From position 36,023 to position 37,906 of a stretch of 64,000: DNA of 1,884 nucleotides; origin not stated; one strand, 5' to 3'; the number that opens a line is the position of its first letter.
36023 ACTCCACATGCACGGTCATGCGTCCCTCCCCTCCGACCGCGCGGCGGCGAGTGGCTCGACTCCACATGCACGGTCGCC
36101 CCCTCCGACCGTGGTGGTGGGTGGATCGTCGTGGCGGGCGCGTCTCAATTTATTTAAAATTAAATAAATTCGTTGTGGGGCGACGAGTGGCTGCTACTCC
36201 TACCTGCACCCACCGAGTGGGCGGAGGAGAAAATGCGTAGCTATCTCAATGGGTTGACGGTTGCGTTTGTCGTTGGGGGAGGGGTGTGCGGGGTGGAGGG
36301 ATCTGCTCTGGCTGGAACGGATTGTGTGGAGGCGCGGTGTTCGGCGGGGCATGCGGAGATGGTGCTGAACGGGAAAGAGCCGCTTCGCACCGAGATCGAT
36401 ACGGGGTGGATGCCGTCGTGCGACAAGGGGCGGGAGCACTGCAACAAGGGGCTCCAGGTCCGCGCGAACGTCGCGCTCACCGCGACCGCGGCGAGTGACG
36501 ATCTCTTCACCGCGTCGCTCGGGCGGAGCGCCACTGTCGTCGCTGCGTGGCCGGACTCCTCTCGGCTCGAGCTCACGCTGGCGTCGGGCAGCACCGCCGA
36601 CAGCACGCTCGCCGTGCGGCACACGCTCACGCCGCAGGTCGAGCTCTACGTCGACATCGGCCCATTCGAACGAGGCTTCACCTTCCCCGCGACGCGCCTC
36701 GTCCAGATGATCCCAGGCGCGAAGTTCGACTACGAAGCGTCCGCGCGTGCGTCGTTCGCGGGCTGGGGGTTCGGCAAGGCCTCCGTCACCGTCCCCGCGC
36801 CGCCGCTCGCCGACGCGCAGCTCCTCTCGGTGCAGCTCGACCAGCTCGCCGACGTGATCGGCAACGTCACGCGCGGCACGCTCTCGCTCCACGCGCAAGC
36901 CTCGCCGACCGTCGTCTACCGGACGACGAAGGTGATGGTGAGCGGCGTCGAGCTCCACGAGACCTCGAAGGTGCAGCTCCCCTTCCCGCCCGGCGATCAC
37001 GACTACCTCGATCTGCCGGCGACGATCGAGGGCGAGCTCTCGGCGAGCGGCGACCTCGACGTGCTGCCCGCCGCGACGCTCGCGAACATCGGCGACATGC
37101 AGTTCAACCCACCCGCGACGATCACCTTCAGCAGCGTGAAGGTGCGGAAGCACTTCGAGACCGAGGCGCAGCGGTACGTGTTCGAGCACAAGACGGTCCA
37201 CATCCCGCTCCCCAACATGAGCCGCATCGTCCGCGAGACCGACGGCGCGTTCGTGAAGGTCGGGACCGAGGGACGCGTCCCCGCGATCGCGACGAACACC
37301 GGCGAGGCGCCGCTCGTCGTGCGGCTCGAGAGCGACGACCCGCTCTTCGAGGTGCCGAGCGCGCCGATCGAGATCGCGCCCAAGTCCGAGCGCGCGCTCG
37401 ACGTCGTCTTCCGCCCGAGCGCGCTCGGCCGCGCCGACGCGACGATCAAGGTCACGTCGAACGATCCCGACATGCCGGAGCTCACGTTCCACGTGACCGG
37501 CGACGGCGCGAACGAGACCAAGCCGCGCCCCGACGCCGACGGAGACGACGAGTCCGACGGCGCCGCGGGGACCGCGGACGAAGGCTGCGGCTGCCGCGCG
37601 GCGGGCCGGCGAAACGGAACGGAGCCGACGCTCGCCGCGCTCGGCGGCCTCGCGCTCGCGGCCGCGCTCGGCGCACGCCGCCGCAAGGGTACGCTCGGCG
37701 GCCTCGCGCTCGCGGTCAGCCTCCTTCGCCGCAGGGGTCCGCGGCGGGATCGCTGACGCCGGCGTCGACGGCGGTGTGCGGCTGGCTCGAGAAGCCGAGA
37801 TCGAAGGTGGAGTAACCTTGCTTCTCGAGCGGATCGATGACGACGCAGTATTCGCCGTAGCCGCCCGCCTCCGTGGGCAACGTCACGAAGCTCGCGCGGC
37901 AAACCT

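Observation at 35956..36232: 57-bp tandem repeats plus a 24-bp all-A/T perfect palindrome upstream of a MYXO-CTERM protein gene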

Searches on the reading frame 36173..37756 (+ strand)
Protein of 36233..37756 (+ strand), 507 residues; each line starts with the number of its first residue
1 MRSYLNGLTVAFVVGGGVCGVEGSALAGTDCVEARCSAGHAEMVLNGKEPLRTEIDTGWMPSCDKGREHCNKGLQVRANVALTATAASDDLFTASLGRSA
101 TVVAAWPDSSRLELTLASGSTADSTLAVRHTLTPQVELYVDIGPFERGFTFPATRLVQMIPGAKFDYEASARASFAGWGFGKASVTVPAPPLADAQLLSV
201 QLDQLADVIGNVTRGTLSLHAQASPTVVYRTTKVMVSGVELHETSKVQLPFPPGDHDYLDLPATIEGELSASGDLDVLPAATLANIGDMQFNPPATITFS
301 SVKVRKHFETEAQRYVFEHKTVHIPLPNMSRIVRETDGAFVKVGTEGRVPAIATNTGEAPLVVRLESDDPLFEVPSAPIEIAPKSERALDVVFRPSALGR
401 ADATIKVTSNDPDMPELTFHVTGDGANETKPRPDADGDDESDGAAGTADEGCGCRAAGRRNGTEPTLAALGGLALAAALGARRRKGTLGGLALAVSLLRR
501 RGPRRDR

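Call 13: search_protein_families(library=ncbifam, proteins=[window:36233-37756:+], max_evalue=0.01)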
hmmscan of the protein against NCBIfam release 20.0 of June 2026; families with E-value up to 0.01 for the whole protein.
window:36233-37756:+ (507 aa): 2 families
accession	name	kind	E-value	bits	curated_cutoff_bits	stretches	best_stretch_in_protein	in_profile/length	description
NF012200.0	choice_anch_D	domain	1.1e-05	25.8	45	1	342-413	30-107/108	choice-of-anchor D domain-containing protein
TIGR03901.2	MYXO-CTERM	domain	0.00044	20.6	20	1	450-484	2-33/34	MYXO-CTERM sorting domain-containing protein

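Call 14: search_protein_families(library=pfam, proteins=[window:36233-37756:+], max_evalue=0.01)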
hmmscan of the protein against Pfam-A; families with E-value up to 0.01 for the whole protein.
window:36233-37756:+ (507 aa): 4 families
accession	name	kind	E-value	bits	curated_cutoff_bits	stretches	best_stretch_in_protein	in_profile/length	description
PF15780.11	ASH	-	1.3e-06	28.9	27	1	341-411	19-92/98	Abnormal spindle-like microcephaly-assoc'd, ASPM-SPD-2-Hydin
PF22544.2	HYDIN_VesB_CFA65-like_Ig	-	0.0001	22.9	25.5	1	341-423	15-99/100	HYDIN/CFA65/VesB-like, Ig-like domain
PF24770.2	Ig-CFAP74_2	-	0.0012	19.8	27.4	1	380-424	137-181/185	CFAP74 second Ig-like domain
PF22073.2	Cep192_D4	-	0.0021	18.7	35.5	1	341-414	16-98/112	Cep192 domain 4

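Call 16: find_encoding_contigs(protein=window:36233-37756:+, flank=5000, max_places=10)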
Protein window:36233-37756:+ (507 aa): no gene with exactly this product is on record in the collection.

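Call 17: find_homologous_proteins(query=window:36233-37756:+)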
Query window:36233-37756:+ (507 aa): 24 proteins with E <= 0.001 among 8000 candidates.
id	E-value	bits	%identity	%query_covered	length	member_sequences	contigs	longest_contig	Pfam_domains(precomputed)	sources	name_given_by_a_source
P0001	0.0e+0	1030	100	92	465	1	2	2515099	PF15780.12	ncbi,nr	ncbi:MAG: hypothetical protein KIT84_20000 [Labilithrix sp.]|nr:hypothetical protein [Labilithrix sp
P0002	4.8e-192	657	64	90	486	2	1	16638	PF15780.12,PF22544.3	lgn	-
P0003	3.7e-191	654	64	85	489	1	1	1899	PF15780.12,PF07610.18,PF22544.3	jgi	-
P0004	5.1e-174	598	60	90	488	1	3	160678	PF15780.12,PF22544.3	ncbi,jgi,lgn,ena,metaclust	metaclust:\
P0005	3.3e-168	579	57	95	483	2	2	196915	PF22544.3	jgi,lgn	jgi:MYXO-CTERM domain-containing protein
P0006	1.0e-167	577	56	94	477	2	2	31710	PF22544.3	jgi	jgi:MYXO-CTERM domain-containing protein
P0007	1.5e-159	550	56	91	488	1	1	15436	PF15780.12,PF22544.3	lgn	-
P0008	1.5e-152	527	53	94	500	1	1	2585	PF15780.12,PF22544.3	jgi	jgi:MYXO-CTERM domain-containing protein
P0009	1.2e-151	524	53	90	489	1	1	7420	PF22544.3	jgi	jgi:MYXO-CTERM domain-containing protein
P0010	8.2e-151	521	53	93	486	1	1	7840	PF22544.3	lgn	-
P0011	6.5e-145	502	52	91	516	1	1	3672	PF15780.12,PF22544.3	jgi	jgi:MYXO-CTERM domain-containing protein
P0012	7.1e-145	502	53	84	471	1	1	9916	PF22544.3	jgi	jgi:MYXO-CTERM domain-containing protein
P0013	1.3e-144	501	51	94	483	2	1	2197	PF15780.12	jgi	jgi:MYXO-CTERM domain-containing protein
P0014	1.4e-144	501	50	87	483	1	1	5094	PF22544.3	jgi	jgi:hypothetical protein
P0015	9.0e-144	498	52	93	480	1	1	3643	PF15780.12,PF22544.3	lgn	-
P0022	2.4e-133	464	47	94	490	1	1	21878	PF22544.3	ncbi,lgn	-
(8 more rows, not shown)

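Call 18: find_encoding_contigs(protein=P0001, flank=3000, max_places=4)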
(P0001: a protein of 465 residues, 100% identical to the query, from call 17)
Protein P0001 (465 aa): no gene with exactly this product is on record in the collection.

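Call 19: find_encoding_contigs(protein=P0002, flank=5000, max_places=3)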
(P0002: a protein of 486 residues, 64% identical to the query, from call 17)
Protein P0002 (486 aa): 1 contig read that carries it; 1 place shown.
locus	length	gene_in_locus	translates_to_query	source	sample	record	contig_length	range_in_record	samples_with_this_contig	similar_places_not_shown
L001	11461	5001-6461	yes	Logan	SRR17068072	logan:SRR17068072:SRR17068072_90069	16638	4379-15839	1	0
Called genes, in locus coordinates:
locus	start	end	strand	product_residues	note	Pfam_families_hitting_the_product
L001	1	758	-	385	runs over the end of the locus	PF00291:PALP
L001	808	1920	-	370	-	PF00512:HisKA, PF02518:HATPase_c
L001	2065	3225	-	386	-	PF07638:Sigma70_ECF (weak), PF08281:Sigma70_r4_2 (weak), PF20239:DUF6596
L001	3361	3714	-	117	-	PF03795:YCII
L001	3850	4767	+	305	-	PF13620:CarboxypepD_reg (faint)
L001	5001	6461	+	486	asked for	PF15780:ASH (faint), PF22544:HYDIN_VesB_CFA65-like_Ig (faint)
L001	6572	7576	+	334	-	PF01522:Polysacc_deac_1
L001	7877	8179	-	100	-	PF02617:ClpS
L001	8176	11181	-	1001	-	PF00069:Pkinase, PF07714:PK_Tyr_Ser-Thr, PF20703:nSTAND1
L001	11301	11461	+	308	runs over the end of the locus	PF18626:Gln_deamidase_2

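Call 20: find_encoding_contigs(protein=P0004, flank=5000, max_places=3)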
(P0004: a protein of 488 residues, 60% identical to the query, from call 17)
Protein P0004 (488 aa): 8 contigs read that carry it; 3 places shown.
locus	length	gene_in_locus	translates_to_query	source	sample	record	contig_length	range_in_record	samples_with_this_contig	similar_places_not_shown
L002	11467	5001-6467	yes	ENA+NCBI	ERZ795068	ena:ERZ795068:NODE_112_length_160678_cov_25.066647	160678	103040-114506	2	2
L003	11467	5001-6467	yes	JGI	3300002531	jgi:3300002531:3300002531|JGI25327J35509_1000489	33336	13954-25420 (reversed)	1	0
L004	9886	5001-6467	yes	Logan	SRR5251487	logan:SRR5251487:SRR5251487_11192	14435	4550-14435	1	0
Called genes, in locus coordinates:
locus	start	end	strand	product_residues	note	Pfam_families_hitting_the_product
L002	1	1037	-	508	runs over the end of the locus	PF00072:Response_reg, PF00158:Sigma54_activat, PF14532:Sigma54_activ_2, PF07728:AAA_5, PF25601:AAA_lid_14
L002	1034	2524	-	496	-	PF00672:HAMP, PF00512:HisKA, PF02518:HATPase_c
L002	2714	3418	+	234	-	PF00484:Pro_CA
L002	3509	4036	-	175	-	PF00578:AhpC-TSA, PF08534:Redoxin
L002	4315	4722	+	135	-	PF12802:MarR_2, PF09339:HTH_IclR (weak), PF13412:HTH_24 (weak)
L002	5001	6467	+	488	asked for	PF22544:HYDIN_VesB_CFA65-like_Ig (weak), PF15780:ASH (weak)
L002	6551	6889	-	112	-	PF02943:FeThRed_B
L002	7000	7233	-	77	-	PF01165:Ribosomal_S21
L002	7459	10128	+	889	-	PF00069:Pkinase, PF07714:PK_Tyr_Ser-Thr, PF13174:TPR_6 (faint), PF00515:TPR_1 (faint), PF07719:TPR_2 (faint), PF14559:TPR_19 (weak), PF13424:TPR_12 (weak), PF13432:TPR_16 (weak), +5 more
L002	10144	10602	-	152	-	-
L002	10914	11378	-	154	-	-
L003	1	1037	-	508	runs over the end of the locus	PF00072:Response_reg, PF00158:Sigma54_activat, PF14532:Sigma54_activ_2, PF07728:AAA_5, PF25601:AAA_lid_14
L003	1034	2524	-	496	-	PF00672:HAMP, PF00512:HisKA, PF02518:HATPase_c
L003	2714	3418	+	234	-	PF00484:Pro_CA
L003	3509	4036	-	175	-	PF00578:AhpC-TSA, PF08534:Redoxin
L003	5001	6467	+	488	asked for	PF22544:HYDIN_VesB_CFA65-like_Ig (weak), PF15780:ASH (weak)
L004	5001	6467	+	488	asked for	PF22544:HYDIN_VesB_CFA65-like_Ig (weak), PF15780:ASH (weak)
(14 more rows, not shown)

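Call 21: find_encoding_contigs(protein=P0005, flank=5000, max_places=3)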
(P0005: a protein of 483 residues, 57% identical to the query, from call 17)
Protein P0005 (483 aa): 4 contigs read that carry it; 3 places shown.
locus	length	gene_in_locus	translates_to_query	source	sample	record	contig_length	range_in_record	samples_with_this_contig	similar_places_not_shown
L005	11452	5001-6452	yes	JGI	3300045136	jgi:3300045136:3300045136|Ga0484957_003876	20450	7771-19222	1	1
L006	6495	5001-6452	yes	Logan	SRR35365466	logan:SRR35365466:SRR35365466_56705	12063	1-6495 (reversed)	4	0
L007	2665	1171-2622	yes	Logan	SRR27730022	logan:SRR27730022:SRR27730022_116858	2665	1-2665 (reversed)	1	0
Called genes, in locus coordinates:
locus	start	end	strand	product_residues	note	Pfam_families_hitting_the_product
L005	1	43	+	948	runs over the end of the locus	-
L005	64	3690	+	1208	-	PF16313:DUF4953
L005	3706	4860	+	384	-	-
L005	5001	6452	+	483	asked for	PF22544:HYDIN_VesB_CFA65-like_Ig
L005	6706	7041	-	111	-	PF02943:FeThRed_B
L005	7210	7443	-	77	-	PF01165:Ribosomal_S21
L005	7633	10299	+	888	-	PF00069:Pkinase, PF07714:PK_Tyr_Ser-Thr, PF03109:ABC1 (faint), PF00515:TPR_1 (faint), PF07719:TPR_2 (faint), PF13174:TPR_6 (faint), PF13181:TPR_8 (faint), PF13424:TPR_12 (weak), +6 more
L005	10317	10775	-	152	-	-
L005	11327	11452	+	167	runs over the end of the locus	-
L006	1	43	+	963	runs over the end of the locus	-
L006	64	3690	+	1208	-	PF16313:DUF4953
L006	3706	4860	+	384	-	-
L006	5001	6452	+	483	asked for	PF22544:HYDIN_VesB_CFA65-like_Ig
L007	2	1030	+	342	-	?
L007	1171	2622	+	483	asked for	PF22544:HYDIN_VesB_CFA65-like_Ig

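Call 29: find_related_loci(query=A1, collection=metagenome_contigs, flank=2500)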
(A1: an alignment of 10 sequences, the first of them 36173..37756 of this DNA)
Query A1 (527 aa) in metagenome_contigs; peptide patterns used: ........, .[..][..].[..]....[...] (x = any residue, [..] = any of these).
148 stretches matched a pattern; 58 encode a relative of the query (tblastn E <= 1e-3); 58 distinct loci.
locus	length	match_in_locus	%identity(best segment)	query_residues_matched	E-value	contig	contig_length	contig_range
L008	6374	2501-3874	60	27-482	3e-177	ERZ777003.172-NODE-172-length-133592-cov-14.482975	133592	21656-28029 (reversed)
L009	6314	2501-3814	34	55-505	7e-66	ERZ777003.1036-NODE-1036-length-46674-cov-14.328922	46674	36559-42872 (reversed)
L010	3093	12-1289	35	67-488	1e-65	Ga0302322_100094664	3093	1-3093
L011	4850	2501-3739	33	55-475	3e-64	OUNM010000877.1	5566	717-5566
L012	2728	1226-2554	33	55-505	1e-64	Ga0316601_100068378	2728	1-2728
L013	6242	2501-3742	34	55-475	3e-63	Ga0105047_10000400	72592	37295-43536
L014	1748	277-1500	32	55-475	2e-63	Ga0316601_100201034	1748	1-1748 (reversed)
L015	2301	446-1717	33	48-486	2e-60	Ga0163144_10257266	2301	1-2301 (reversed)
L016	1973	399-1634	32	54-478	1e-60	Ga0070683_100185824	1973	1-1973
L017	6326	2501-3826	32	56-476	5e-58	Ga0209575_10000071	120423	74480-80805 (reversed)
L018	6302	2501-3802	34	54-495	6e-57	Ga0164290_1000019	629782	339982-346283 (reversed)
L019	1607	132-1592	30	18-505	2e-59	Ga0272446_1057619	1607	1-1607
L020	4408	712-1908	33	68-482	3e-56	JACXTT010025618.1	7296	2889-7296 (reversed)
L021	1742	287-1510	31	56-454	7e-58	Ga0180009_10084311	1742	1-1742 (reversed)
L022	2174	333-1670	29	56-482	2e-56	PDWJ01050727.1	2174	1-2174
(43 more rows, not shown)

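Call 36: find_encoding_contigs(protein=P0007, flank=3000, max_places=2)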
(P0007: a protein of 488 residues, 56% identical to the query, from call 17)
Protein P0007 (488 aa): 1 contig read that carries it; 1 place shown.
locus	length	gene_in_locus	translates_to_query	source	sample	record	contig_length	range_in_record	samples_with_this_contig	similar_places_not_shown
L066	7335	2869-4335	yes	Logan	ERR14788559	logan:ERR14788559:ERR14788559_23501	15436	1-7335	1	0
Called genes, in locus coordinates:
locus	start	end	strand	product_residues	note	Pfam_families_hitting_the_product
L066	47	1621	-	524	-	PF26780:DUF8252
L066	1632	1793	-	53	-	-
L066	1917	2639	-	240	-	-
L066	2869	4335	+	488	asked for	PF15780:ASH (faint), PF22544:HYDIN_VesB_CFA65-like_Ig (weak)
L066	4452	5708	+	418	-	PF00034:Cytochrom_C (weak), PF13442:Cytochrome_CBB3 (weak)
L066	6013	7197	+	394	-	PF23500:DUF7133 (faint), PF07995:GSDH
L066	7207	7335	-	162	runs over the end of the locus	PF01814:Hemerythrin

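Call 37: find_encoding_contigs(protein=P0010, flank=3000, max_places=2)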
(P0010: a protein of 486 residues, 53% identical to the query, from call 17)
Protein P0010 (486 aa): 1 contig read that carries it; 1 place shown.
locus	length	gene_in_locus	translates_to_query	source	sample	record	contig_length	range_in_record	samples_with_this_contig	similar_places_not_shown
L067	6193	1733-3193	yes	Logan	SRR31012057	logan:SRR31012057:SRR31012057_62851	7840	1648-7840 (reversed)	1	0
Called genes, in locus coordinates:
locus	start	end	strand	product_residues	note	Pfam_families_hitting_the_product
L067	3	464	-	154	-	?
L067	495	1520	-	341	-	-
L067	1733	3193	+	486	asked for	PF22544:HYDIN_VesB_CFA65-like_Ig (weak)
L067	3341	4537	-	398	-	PF00092:VWA, PF13519:VWA_2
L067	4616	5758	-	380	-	-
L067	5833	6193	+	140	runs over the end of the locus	PF13453:Zn_ribbon_TFIIB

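Call 38: find_encoding_contigs(protein=P0022, flank=3000, max_places=2)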
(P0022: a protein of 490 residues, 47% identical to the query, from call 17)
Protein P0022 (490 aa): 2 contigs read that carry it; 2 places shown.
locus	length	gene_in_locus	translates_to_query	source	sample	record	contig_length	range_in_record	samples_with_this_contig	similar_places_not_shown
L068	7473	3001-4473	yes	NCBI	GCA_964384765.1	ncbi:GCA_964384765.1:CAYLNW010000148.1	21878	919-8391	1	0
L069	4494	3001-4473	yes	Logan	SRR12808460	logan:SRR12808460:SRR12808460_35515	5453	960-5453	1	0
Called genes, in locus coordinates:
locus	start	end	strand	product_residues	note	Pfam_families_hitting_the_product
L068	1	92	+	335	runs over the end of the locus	?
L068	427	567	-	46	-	-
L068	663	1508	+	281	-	PF10025:DUF2267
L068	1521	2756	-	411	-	-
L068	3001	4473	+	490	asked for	PF22544:HYDIN_VesB_CFA65-like_Ig (weak)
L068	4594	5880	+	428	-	PF03447:NAD_binding_3, PF00742:Homoserine_dh, PF01842:ACT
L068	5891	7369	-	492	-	PF03109:ABC1 (faint), PF00069:Pkinase, PF07714:PK_Tyr_Ser-Thr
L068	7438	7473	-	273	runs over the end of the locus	PF01177:Asp_Glu_race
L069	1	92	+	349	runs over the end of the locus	?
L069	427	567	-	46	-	-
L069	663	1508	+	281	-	PF10025:DUF2267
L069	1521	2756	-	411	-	-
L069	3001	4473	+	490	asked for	PF22544:HYDIN_VesB_CFA65-like_Ig (weak)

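Call 55: list_cluster_members(proteins=[P0001])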
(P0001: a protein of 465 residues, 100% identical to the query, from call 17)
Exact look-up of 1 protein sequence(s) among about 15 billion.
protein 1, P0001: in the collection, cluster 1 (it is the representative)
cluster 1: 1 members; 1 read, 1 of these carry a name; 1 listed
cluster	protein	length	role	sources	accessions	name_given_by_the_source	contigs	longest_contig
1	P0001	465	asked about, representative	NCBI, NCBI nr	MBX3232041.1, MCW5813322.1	MAG: hypothetical protein KIT84_20000 [Labilithrix sp.] | hypothetical protein [Labilithrix sp.]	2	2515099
